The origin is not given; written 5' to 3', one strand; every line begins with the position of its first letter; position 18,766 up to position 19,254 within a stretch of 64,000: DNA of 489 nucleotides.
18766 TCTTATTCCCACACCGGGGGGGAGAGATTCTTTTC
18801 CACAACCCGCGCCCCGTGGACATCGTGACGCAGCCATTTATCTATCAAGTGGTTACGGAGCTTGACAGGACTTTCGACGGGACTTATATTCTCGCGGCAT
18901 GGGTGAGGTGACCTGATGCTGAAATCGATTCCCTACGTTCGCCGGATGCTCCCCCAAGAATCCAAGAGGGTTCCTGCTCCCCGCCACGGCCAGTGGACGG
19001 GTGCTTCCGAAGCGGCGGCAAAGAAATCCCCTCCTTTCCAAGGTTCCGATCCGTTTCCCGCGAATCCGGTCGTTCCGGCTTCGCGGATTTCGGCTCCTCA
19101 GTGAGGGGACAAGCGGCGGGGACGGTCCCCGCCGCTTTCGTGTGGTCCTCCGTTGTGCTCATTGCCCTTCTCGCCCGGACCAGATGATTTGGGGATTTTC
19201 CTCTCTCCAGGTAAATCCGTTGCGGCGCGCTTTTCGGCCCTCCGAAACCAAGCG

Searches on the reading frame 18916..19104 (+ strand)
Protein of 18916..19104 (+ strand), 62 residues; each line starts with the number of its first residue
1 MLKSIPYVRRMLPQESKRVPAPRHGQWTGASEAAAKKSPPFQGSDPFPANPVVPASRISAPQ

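Call 11: find_homologous_proteins(query=window:18916-19101:+, max_evalue=10)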
Query seq(62 aa): 1 candidates shared short words with the query, none scored E <= 10.

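Call 13: search_protein_families(library=pfam, proteins=[window:18916-19104:+], max_evalue=0.01)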
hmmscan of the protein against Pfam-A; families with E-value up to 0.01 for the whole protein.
window:18916-19104:+ (62 aa): 0 families

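Call 26: search_protein_representatives(protein=window:18916-19101:+)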
Query: 62 residues. Proteins with E-value up to 0.001 (for the whole library): 4; up to 1e-10: 1; up to 1e-30: 0. The best 4 are listed.
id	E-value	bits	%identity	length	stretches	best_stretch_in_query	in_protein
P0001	8.3e-12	60.8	58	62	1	1-62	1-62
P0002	1.0e-07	47.9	52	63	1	4-61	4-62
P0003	2.8e-05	40.3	46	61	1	4-61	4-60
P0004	1.4e-04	38.1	44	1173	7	17-43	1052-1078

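Call 29: find_encoding_contigs(protein=P0003, flank=6000, max_places=6)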
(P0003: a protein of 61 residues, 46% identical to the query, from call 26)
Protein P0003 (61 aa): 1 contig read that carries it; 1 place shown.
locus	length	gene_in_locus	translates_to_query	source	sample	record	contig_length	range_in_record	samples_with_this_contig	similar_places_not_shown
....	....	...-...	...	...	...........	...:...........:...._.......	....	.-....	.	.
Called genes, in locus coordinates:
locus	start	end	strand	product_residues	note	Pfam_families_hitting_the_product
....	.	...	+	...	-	?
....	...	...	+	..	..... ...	-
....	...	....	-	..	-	?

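Call 30: find_encoding_contigs(protein=P0002, flank=6000, max_places=6)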
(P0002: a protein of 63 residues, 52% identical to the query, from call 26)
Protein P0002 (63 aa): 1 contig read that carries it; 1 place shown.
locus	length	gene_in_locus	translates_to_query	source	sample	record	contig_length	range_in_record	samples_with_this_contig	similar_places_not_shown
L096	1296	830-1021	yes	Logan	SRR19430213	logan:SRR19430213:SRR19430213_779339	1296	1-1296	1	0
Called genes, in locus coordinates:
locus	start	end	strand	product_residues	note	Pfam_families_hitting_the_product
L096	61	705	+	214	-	PF07027:DUF1318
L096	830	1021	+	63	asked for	-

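Call 39: find_homologous_proteins(query=A3, max_evalue=0.01)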
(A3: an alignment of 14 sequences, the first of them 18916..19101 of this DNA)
Query A3 (14 sequences) (62 aa, profile of the alignment): 16 proteins with E <= 0.01 among 197 candidates.
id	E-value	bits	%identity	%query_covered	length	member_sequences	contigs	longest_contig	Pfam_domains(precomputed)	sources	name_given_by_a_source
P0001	2.2e-24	103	58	100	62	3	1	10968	-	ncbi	-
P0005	3.8e-24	102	56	100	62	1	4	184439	-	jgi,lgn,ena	-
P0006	7.3e-24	102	60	100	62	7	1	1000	-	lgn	-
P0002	4.9e-22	96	49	100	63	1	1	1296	-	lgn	-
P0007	2.2e-21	94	43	100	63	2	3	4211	-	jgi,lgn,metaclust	jgi:hypothetical protein|metaclust:\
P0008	3.3e-21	93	44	90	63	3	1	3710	-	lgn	-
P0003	1.0e-20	91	44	100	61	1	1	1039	-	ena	-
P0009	6.5e-20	89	58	100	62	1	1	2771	-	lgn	-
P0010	4.7e-19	86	49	100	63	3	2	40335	-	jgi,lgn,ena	-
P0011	5.3e-19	86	54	100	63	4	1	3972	-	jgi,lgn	jgi:hypothetical protein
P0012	2.0e-18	84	63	100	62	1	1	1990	-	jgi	jgi:hypothetical protein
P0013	1.7e-17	81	43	100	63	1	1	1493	-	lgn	-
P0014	2.2e-16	78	49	100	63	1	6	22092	-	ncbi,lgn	-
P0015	1.2e-15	75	55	100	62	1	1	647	-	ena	-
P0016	2.6e-7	49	43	98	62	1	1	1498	-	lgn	-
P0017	2.0e-6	46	47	71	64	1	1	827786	-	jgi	-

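Call 41: find_encoding_contigs(protein=P0017, flank=6000, max_places=3)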
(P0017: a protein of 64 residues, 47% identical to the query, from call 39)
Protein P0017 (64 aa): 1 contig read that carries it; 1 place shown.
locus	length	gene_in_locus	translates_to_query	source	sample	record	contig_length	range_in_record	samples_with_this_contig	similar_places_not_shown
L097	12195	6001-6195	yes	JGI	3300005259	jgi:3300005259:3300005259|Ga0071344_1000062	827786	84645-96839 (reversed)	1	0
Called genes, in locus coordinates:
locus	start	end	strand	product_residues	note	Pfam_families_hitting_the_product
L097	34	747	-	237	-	PF00215:OMPdecase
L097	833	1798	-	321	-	PF01180:DHO_dh, PF01207:Dus, PF03060:NMO (weak)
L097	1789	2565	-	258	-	PF00175:NAD_binding_1 (weak), PF10418:DHODB_Fe-S_bind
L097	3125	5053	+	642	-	PF03544:TonB_C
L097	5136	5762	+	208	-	PF07027:DUF1318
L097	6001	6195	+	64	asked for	-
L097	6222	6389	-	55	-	-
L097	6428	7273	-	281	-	PF03167:UDG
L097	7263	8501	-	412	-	PF02441:Flavoprotein, PF04127:DFP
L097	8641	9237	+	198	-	-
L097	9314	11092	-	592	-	PF01336:tRNA_anti-codon, PF00152:tRNA-synt_2, PF02938:GAD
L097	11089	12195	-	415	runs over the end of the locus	PF13393:tRNA-synt_His, PF00587:tRNA-synt_2b, PF13393:tRNA-synt_His, PF03129:HGTP_anticodon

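Call 42: find_encoding_contigs(protein=P0016, flank=6000, max_places=3)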
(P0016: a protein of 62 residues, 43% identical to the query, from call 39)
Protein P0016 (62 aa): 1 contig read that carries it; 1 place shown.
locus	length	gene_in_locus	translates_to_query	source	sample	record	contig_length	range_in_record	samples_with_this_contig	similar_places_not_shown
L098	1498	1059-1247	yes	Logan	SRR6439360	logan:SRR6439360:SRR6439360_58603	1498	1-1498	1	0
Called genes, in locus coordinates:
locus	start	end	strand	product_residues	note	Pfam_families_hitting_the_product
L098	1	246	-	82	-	?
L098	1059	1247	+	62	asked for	-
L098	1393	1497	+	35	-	?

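Call 45: search_solved_structures(query=A4, max_evalue=10, show_alignments=3)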
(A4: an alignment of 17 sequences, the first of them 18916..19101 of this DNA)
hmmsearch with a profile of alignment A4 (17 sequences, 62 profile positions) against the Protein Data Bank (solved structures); distinct sequences matched with E-value up to 10: 1.
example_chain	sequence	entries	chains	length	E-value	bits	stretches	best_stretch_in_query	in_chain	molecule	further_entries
5d5k_B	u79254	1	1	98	0.46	14.2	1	8-41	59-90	Poly [ADP-ribose] polymerase 2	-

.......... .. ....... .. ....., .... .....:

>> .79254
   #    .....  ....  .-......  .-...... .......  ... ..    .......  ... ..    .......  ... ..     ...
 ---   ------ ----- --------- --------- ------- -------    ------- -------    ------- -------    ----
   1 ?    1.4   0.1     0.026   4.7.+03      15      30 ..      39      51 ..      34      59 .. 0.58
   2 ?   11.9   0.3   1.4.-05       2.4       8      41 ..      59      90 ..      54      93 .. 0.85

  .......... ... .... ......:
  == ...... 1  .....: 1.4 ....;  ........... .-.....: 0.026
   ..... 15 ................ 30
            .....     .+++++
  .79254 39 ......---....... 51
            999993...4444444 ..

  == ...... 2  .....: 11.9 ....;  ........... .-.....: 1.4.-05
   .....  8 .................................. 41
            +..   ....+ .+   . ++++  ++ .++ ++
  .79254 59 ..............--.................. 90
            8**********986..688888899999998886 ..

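Call 46: search_protein_families(library=ncbifam, alignment_id=A4, max_evalue=1)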
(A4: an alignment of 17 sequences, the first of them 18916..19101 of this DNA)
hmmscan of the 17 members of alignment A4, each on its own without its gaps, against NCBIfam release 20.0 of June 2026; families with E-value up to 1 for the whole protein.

A. member 1, window:18916-19101:+ (62 aa): 0 families

B. families by the number of members that match (of 17 scanned): 2 families
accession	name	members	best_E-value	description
NF041356.1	XopR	1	0.0024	type III secretion system effector protein XopR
NF038330.1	adhesin_SclA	1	0.25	LPXTG-anchored collagen-like adhesin Scl1/SclA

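Call 50: predict_structure(alignment_id=A4)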
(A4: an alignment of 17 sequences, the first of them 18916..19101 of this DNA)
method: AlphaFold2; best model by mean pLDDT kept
length: 62 residues; sequences in the alignment: 17
mean_pLDDT: 68.5   pTM: 0.15
mean pLDDT of the five models: 68.5, 64.8, 64.6, 63.5, 61.2
residues with pLDDT >= 90: 0; 70-90: 27; 50-70: 34; < 50: 1
segments of 3 or more residues with pLDDT < 50: none
pLDDT, mean of each block of 10 residues (from residue 1): 78 74 65 60 67 69 61
secondary structure, 60 per line:
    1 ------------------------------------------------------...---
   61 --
elements in order:

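Call 52: find_encoding_contigs(protein=P0010, flank=5000, max_places=2)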
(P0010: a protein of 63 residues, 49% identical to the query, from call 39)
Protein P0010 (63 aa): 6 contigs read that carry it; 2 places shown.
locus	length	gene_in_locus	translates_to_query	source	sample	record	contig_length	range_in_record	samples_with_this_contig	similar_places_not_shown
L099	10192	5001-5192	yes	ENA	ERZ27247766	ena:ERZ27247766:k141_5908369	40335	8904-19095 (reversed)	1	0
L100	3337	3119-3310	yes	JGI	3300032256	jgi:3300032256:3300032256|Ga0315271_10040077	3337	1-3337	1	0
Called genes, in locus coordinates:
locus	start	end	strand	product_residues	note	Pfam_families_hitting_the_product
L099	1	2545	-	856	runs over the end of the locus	PF01624:MutS_I, PF05192:MutS_III, PF05190:MutS_IV, PF00488:MutS_V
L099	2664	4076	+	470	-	PF03951:Gln-synt_N, PF00120:Gln-synt_C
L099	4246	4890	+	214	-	PF07027:DUF1318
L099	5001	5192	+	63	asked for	-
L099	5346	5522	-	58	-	-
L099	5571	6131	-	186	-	PF03167:UDG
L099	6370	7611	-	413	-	PF02441:Flavoprotein, PF04127:DFP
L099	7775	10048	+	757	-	PF01734:Patatin, PF01103:Omp85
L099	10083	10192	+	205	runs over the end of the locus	PF13590:DUF4136 (weak)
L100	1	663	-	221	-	?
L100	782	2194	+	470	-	PF03951:Gln-synt_N, PF00120:Gln-synt_C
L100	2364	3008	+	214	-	PF07027:DUF1318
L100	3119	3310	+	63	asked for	-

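Call 53: find_encoding_contigs(protein=P0011, flank=5000, max_places=2)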
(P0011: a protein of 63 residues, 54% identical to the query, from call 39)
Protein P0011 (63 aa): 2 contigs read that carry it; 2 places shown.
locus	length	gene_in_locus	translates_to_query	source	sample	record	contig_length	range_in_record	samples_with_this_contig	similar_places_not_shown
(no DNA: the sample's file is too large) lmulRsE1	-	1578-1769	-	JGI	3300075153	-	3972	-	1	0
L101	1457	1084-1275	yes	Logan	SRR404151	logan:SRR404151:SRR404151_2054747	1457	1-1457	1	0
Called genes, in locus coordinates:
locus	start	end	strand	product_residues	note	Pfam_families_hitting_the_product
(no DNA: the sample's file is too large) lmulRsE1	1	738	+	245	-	?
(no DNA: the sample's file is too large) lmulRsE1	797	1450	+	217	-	PF07027:DUF1318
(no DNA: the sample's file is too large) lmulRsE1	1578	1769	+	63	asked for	-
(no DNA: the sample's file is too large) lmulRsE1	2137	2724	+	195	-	PF13237:Fer4_10 (weak), PF13183:Fer4_8, PF13187:Fer4_9, PF13534:Fer4_17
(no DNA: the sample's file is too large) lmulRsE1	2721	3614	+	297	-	PF02754:CCG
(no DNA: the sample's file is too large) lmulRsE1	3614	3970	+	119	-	?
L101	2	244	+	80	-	?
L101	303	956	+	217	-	PF07027:DUF1318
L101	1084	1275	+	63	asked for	-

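Call 54: find_encoding_contigs(protein=P0009, flank=5000, max_places=2)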
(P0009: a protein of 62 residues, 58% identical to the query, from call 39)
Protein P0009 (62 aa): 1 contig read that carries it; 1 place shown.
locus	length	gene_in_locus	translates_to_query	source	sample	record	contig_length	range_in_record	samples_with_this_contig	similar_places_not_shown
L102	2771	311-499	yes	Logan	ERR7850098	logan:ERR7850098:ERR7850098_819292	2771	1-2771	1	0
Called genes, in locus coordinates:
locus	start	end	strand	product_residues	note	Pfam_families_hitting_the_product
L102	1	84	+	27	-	?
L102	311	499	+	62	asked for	-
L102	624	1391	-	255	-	PF03167:UDG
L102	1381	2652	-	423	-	PF02441:Flavoprotein, PF04127:DFP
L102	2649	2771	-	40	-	?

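Call 55: find_encoding_contigs(protein=P0012, flank=5000, max_places=2)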
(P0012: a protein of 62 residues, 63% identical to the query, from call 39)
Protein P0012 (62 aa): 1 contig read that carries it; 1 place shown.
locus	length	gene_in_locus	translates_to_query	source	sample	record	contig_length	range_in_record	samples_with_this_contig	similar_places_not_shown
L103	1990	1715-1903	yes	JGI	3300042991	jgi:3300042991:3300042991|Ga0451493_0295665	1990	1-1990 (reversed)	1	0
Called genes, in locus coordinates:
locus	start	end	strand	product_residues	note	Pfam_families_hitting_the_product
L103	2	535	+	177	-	?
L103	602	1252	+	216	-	PF07027:DUF1318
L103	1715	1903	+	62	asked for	-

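Call 63: search_protein_families(library=padloc, alignment_id=A4, max_evalue=0.1)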
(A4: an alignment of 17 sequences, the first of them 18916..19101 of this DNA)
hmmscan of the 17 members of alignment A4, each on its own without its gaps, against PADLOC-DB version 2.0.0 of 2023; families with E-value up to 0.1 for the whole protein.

A. member 1, window:18916-19101:+ (62 aa): 0 families

B. families by the number of members that match (of 17 scanned): 0 families
